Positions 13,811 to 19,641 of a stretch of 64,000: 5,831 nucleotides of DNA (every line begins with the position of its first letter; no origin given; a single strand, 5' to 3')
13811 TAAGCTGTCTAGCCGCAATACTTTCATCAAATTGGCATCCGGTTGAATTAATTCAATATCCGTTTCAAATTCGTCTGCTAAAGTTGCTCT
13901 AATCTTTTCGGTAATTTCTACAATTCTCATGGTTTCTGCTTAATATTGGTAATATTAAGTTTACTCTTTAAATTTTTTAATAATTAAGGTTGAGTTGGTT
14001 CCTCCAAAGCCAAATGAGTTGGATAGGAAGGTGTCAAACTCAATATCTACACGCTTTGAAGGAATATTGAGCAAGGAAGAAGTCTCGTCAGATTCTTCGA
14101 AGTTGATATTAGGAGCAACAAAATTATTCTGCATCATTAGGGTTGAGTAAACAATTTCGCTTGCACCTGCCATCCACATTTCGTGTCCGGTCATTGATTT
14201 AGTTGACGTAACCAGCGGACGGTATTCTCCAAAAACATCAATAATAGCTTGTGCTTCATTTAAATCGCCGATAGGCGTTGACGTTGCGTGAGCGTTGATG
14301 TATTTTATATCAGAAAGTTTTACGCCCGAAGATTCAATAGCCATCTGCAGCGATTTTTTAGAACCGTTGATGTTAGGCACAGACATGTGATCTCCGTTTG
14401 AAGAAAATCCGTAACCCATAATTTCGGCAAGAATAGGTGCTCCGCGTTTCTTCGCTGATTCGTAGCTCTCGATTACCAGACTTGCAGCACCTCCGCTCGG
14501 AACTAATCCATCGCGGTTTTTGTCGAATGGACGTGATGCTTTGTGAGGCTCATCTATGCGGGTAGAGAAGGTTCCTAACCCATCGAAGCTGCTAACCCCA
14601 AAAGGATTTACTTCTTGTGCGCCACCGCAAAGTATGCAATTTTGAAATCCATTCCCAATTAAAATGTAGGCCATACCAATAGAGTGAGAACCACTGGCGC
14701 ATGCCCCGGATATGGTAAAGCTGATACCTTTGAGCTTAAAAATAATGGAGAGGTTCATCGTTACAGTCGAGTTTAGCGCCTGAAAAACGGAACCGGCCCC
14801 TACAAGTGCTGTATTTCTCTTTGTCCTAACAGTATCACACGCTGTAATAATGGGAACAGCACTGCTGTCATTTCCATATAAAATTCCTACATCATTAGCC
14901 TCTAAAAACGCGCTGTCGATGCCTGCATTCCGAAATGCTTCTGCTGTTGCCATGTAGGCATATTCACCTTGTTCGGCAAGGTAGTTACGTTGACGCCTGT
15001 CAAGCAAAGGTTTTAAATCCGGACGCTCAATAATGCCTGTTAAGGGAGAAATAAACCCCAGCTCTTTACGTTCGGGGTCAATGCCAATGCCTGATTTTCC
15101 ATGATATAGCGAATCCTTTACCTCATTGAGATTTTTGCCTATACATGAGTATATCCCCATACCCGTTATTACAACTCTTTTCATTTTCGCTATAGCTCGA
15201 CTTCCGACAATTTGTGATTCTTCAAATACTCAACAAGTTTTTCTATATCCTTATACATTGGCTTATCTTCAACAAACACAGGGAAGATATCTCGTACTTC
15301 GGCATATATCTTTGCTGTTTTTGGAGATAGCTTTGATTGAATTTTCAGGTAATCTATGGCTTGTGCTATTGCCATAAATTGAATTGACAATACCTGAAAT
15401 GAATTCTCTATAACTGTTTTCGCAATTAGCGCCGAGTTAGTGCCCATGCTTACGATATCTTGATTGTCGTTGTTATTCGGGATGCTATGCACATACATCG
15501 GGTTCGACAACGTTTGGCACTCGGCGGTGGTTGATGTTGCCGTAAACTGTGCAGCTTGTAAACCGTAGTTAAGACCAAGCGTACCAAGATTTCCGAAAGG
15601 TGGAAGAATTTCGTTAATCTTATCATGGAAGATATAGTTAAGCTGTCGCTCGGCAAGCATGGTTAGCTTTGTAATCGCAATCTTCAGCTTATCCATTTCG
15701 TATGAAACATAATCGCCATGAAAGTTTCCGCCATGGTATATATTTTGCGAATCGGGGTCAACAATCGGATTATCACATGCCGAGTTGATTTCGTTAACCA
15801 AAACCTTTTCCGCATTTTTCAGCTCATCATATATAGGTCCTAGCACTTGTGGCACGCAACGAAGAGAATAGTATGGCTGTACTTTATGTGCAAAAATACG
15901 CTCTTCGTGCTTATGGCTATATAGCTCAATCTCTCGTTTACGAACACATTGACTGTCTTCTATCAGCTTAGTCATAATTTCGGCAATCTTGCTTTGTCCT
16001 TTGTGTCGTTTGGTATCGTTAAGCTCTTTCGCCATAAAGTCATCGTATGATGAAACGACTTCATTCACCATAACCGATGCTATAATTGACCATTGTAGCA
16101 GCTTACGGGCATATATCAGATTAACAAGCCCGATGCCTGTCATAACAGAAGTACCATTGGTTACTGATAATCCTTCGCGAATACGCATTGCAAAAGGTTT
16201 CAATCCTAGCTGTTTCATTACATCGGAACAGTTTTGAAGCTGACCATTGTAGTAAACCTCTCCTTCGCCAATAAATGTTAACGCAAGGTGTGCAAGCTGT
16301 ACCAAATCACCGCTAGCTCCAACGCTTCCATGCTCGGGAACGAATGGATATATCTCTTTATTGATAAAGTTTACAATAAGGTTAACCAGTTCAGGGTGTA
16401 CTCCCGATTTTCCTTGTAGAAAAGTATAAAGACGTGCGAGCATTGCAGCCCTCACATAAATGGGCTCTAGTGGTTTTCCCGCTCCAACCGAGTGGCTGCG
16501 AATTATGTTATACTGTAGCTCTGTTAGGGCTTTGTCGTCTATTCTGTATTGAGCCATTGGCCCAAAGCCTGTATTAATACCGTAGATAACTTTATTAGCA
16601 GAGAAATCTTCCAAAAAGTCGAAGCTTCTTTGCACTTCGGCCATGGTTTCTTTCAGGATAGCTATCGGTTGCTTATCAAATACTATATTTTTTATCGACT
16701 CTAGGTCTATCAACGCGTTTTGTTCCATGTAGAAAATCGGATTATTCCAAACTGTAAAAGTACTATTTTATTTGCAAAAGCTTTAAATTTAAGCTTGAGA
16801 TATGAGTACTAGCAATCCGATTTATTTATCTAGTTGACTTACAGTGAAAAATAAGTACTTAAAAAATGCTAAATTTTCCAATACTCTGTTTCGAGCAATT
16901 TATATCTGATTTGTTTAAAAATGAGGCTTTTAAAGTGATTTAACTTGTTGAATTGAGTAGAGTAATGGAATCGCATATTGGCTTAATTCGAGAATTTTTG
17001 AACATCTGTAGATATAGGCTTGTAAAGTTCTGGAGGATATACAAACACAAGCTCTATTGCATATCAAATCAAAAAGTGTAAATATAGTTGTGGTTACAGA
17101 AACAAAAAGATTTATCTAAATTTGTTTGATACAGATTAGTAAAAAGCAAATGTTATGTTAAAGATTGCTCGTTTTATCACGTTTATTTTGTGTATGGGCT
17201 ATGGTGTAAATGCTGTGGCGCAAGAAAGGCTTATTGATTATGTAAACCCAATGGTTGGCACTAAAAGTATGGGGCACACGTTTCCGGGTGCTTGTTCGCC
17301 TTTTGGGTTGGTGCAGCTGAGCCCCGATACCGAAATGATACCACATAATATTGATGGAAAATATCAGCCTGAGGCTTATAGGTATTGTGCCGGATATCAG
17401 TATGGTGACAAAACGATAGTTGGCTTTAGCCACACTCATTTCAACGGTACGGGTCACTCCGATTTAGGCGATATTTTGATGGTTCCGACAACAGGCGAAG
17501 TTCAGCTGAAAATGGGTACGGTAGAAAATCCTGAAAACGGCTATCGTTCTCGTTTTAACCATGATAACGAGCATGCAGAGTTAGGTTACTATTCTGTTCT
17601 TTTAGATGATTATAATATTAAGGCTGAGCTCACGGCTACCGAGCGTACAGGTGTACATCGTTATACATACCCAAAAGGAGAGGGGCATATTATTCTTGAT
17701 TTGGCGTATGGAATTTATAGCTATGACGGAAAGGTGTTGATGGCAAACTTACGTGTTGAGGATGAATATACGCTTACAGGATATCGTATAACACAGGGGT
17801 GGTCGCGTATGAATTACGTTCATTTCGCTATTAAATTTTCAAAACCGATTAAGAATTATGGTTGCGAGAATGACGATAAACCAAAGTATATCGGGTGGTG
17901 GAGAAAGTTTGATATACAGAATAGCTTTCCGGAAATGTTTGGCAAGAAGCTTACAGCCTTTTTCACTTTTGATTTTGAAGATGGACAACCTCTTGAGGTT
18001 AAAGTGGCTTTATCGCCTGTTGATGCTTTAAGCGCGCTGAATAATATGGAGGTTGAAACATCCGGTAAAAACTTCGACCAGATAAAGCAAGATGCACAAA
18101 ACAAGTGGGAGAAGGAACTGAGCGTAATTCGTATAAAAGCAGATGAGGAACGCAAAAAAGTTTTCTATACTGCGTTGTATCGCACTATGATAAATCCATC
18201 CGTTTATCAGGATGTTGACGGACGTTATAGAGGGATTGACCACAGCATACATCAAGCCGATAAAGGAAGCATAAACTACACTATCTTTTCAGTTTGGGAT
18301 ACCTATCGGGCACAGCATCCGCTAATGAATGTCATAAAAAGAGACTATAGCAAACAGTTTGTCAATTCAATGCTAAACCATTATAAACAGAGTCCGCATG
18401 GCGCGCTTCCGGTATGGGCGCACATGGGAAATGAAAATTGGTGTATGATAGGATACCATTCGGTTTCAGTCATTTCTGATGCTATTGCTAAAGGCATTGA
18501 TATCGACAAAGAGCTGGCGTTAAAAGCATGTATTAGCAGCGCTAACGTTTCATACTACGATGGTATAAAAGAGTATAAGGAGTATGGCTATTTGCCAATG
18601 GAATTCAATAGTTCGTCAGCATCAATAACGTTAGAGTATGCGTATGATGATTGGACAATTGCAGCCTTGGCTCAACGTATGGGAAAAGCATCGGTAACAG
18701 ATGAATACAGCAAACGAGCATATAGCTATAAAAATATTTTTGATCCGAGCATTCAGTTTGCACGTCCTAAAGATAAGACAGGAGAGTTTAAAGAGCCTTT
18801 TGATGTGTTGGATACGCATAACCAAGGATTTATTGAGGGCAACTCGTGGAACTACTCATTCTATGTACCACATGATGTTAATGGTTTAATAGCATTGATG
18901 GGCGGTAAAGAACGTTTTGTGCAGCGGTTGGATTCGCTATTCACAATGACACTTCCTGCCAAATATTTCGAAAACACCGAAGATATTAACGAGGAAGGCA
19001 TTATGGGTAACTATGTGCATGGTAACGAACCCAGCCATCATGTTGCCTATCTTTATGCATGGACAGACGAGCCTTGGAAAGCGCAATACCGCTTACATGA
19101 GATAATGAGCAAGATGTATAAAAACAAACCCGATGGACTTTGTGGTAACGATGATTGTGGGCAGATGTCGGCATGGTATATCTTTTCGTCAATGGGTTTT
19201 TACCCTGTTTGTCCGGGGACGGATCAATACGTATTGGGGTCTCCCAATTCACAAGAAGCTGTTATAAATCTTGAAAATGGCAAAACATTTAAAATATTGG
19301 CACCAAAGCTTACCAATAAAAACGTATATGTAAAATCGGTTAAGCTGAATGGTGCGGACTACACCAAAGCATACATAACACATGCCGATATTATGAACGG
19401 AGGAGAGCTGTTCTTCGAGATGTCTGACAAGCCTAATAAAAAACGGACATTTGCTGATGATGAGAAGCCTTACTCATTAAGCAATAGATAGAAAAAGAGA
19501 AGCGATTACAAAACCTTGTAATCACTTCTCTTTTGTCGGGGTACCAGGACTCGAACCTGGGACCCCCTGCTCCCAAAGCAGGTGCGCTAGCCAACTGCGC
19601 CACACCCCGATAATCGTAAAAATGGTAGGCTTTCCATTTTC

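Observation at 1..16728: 17-gene aryl-polyene/flexirubin-type operon lacking several expected parts in the visible stretch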

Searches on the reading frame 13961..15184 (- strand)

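Call 4: search_protein_families(library=pfam, proteins=[window:13961-15184:-], max_evalue=0.01)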
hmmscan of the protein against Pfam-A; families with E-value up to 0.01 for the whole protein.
window:13961-15184:- (407 aa): 2 families
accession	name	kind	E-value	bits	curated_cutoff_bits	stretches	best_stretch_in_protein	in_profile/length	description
PF02801.28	Ketoacyl-synt_C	-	3.4e-29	101.7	20.8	1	252-363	1-119/119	Beta-ketoacyl synthase, C-terminal domain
PF00109.32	ketoacyl-synt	-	3.7e-29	102.5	20.8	1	1-243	1-251/252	Beta-ketoacyl synthase, N-terminal domain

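Call 12: search_protein_families(library=ncbifam, proteins=[window:13961-15184:-], max_evalue=0.001)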
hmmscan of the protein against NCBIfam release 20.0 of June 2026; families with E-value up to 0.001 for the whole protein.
window:13961-15184:- (407 aa): 23 families
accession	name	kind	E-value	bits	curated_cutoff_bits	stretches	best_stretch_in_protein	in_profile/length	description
NF005935.0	PRK07967.1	equivalog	2.7e-116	388.8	630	1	1-406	1-405/406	beta-ketoacyl-ACP synthase I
TIGR03150.1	fabF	equivalog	1.8e-101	339.8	493.75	1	2-403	1-407/407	beta-ketoacyl-ACP synthase II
NF005589.0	PRK07314.1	subfamily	1.3e-99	333.7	387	1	1-405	3-412/413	beta-ketoacyl-ACP synthase II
NF006587.0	PRK09116.1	equivalog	2.1e-87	293.5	470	1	1-405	1-407/408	beta-ketoacyl-ACP synthase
NF004970.0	PRK06333.1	subfamily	6.3e-83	279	525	1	1-406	3-423/424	beta-ketoacyl-ACP synthase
NF006274.0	PRK08439.1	equivalog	3.8e-80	269.7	621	1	1-404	1-405/406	beta-ketoacyl-ACP synthase II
NF006434.0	PRK08722.1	equivalog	3.3e-73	246.9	759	1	2-405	4-414/414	beta-ketoacyl-ACP synthase II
NF005490.0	PRK07103.1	equivalog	1.2e-65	222.1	445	1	1-404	3-412/414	polyketide beta-ketoacyl:acyl carrier protein synthase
NF005076.0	PRK06501.1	equivalog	2.6e-62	211.1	629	1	4-404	13-422/425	beta-ketoacyl-ACP synthase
NF005916.1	PRK07910.1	equivalog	2.1e-59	201.5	560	1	3-402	13-415/418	KasA/KasB family beta-ketoacyl-ACP synthase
NF006618.0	PRK09185.1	subfamily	1.6e-55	188.8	407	1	1-404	2-392/394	beta-ketoacyl-ACP synthase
NF004618.0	PRK05952.1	equivalog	1.9e-52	178.5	455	1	3-404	3-382/384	beta-ketoacyl-ACP synthase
NF058662.1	cispenta_AmcF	equivalog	7.8e-47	160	325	1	4-403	2-368/369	cispentacin biosynthesis acyltransferase subunit AmcF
NF040607.1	mycolic_Pks13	equivalog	4e-28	97.4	2100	1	79-405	195-526/1680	polyketide synthase Pks13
NF045894.1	PKS_plus_SDR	equivalog_domain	8.6e-27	93.2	1740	1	81-367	99-381/1515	type I polyketide synthase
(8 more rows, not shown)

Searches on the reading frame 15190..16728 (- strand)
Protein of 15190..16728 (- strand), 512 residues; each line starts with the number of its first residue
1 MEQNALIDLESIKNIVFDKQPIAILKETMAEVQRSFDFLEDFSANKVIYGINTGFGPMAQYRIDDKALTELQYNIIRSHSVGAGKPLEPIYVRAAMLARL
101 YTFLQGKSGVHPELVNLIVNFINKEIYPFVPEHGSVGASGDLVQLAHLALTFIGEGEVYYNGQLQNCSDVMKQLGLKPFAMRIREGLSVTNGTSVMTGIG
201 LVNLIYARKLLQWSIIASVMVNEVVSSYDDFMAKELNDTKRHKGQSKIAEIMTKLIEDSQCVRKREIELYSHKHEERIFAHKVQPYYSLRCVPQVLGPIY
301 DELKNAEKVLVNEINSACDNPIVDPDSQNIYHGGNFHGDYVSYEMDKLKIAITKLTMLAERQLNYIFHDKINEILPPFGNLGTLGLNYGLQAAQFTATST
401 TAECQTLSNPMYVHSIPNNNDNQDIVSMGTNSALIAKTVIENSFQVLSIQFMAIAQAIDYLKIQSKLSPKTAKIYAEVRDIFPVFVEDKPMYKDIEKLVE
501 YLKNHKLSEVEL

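Call 4: search_protein_families(library=pfam, proteins=[window:15190-16728:-], max_evalue=0.01)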
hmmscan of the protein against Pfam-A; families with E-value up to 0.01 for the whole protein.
window:15190-16728:- (512 aa): 1 family
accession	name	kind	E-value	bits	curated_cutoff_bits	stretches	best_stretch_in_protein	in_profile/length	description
PF00221.24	Lyase_aromatic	-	3.5e-161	537.5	27.3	1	8-479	2-465/466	Aromatic amino acid lyase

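Call 12: search_protein_families(library=ncbifam, proteins=[window:15190-16728:-], max_evalue=0.001)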
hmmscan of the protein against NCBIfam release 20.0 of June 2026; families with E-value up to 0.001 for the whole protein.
window:15190-16728:- (512 aa): 8 families
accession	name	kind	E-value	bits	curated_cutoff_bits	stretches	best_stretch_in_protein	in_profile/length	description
NF053541.1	FlxA_rubin_TAL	equivalog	3.1e-264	877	700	1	8-504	2-498/498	flexirubin biosynthesis tyrosine ammonia-lyase FlxA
NF006871.0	PRK09367.1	subfamily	7.7e-134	447.1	524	1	7-509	11-499/505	histidine ammonia-lyase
TIGR01225.1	hutH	equivalog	3.8e-132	441.3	539.15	1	7-508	8-495/506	histidine ammonia-lyase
TIGR03832.1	Tyr_2_3_mutase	equivalog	2.6e-117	392.4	501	1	7-500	6-505/507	tyrosine 2,3-aminomutase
TIGR04475.1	Phe_D_beta_mut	equivalog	3.4e-115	385.6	800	1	4-501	7-508/510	phenylalanine aminomutase (D-beta-phenylalanine forming)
NF041222.1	BagA_FevW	exception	2.4e-79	267.3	1000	1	39-508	42-520/529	bagremycin/ferroverdin biosynthesis tyrosine ammonia-lyase BagA/FevW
TIGR01226.1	phe_am_lyase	equivalog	5.5e-75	253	519.15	1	30-477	64-517/680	phenylalanine ammonia-lyase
TIGR04473.1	taxol_Phe_23mut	exception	1.1e-53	182.6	1250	1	47-467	78-503/687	phenylalanine aminomutase (L-beta-phenylalanine forming)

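Call 17: find_related_loci(query=window:15190-16728:-, collection=genome_contigs, flank=10000)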
Query window:15190-16728:- (512 aa) in genome_contigs; peptide patterns used: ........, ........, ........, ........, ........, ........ (x = any residue, [..] = any of these).
600 stretches matched a pattern (row limit reached: there are more); 594 encode a relative of the query (tblastn E <= 1e-3); the best 80 are kept; 80 distinct loci.
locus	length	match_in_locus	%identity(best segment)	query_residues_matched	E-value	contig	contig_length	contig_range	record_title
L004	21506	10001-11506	72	1-503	0e+0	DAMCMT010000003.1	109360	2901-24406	MAG TPA_asm: Bacteroides sp. isolate CTOTU49885 NODE_45_length_109360_cov_3.870052, whole genome shotgun sequence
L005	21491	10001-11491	72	7-503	0e+0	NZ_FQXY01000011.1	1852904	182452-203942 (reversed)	Bacteroides congonensis strain Marseille-P3132T, whole genome shotgun sequence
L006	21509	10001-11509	71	1-503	0e+0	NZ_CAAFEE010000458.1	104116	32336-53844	MAG: uncultured Bacteroides sp. isolate HGM04668, whole genome shotgun sequence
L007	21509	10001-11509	70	7-509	0e+0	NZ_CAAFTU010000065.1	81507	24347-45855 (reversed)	MAG: uncultured Bacteroides sp. isolate HGM04651, whole genome shotgun sequence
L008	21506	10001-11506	72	7-508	0e+0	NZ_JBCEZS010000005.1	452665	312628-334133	Bacteroides sp. GD17 contig5, whole genome shotgun sequence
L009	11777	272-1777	70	7-507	0e+0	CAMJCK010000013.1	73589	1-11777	MAG: uncultured Bacteroidetes bacterium isolate SRR12081299_bin.48_metaWRAP_v1.3_MAG genome assembly, contig: ERZ1228977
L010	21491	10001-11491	70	12-509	0e+0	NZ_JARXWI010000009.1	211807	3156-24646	Parabacteroides sp. PFB2-10 Ga0505167_09, whole genome shotgun sequence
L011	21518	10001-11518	67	7-512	0e+0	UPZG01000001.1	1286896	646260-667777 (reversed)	uncultured Porphyromonadaceae bacterium isolate UMGS48 genome assembly, contig: NODE_1_length_1286896_cov_21.862678, who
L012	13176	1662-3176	67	1-505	0e+0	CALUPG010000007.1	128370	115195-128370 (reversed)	MAG: uncultured Bacteroidales bacterium isolate BRZ_SA__bin115 genome assembly, contig: BRZ_SA__NODE_108_length_128370_c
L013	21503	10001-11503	67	7-507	0e+0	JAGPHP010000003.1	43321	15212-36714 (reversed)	MAG: Breznakibacter sp. isolate Gw_SlPrim_bin_174 Gw_SlPrim_525_length_43321_cov_7.968028, whole genome shotgun sequence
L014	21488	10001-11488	67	9-504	0e+0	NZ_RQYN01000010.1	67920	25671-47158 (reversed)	Tannerella forsythia strain OH1426_COT-023 scaffold_9, whole genome shotgun sequence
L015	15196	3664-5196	65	2-512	0e+0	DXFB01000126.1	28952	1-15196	MAG TPA_asm: Candidatus Barnesiella excrementipullorum isolate ChiHjej12B11-16260 ChiHjej12B11M5__C254975_L28952_SAMN080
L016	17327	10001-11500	67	9-507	0e+0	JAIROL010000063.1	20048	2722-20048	MAG: Tannerella sp. isolate Cd354_bin75 k119_2212000, whole genome shotgun sequence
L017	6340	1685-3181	68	9-507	0e+0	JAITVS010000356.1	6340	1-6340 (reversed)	MAG: Tannerella sp. isolate TD116_bin54 k119_1542190, whole genome shotgun sequence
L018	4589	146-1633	67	9-504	0e+0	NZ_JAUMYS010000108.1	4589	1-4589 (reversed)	MAG: Tannerella sp. isolate S17M_Sa_42 NODE_5556_length_4589_cov_14.715924, whole genome shotgun sequence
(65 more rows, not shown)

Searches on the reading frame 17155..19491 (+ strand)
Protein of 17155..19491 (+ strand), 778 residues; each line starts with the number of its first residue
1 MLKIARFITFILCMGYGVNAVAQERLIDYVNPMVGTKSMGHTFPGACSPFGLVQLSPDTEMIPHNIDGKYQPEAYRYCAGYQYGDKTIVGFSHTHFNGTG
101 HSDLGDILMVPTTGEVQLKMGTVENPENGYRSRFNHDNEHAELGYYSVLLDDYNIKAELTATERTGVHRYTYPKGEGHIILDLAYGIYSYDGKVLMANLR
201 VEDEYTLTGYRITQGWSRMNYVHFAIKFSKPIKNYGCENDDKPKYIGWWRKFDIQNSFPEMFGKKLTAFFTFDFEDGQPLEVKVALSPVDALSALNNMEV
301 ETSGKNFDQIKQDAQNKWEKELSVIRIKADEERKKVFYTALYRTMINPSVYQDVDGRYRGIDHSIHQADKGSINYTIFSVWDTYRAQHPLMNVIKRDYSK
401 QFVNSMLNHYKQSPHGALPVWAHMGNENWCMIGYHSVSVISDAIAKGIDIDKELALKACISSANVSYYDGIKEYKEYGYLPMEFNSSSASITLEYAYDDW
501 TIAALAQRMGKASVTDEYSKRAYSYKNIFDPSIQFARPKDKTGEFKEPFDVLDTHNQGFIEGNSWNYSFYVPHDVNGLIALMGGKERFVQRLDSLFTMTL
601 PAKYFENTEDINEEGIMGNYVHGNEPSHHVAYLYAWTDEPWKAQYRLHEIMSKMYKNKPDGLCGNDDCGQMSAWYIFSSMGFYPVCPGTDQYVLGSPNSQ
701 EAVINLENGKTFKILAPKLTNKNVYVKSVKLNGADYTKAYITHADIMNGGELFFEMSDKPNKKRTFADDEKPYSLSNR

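Call 16: search_protein_families(library=pfam, proteins=[window:17155-19491:+], max_evalue=0.01)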
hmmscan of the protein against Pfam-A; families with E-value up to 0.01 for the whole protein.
window:17155-19491:+ (778 aa): 2 families
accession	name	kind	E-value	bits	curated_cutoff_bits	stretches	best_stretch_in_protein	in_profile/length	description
PF07971.18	Glyco_hydro_92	-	4.1e-179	596.8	24.6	1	294-758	2-464/464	Glycosyl hydrolase family 92 catalytic domain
PF17678.7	Glyco_hydro_92N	-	2.8e-76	256.9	34.5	1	29-287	1-236/236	Glycosyl hydrolase family 92 N-terminal domain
